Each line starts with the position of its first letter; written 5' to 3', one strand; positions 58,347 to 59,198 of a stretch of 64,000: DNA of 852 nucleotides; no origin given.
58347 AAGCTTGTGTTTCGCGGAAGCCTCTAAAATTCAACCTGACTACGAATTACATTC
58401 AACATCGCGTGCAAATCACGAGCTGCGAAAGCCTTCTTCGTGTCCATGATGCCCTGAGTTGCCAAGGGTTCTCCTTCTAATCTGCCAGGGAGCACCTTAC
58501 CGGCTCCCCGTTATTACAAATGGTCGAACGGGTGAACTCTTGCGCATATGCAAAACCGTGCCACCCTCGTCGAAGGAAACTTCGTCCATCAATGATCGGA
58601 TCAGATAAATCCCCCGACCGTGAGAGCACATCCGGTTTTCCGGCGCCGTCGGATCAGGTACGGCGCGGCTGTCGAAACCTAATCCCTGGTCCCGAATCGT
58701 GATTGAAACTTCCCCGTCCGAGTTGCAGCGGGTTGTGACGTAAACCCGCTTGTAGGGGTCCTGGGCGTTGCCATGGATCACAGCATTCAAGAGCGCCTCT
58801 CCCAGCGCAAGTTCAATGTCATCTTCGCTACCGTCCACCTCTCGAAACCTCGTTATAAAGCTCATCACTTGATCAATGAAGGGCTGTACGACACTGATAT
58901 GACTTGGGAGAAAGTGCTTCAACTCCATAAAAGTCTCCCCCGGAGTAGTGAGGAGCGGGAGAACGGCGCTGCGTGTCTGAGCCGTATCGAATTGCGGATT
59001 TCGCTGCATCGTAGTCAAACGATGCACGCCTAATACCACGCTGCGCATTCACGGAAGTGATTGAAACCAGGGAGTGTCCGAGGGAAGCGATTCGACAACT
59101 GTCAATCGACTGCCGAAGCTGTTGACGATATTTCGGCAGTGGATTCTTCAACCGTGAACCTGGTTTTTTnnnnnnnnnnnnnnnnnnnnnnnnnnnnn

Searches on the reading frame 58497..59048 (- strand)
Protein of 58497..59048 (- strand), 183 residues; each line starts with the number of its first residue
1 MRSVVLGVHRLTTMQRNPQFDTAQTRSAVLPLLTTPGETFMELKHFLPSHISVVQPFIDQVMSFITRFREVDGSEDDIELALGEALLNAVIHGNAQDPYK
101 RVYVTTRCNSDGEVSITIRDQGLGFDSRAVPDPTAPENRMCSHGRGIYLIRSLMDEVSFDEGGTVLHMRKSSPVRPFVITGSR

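Call 55: search_protein_families(library=pfam, proteins=[window:58497-59048:-], max_evalue=0.00001)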
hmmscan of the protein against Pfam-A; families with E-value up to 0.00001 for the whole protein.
window:58497-59048:- (183 aa): 2 families
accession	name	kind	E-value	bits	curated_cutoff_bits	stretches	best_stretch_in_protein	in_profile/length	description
PF13581.12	HATPase_c_2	-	2.2e-24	86.3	27.4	1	59-170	13-127/127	Histidine kinase-like ATPase domain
PF02518.31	HATPase_c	-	2e-06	28.6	26.4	1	74-159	2-93/111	Histidine kinase-, DNA gyrase B-, and HSP90-like ATPase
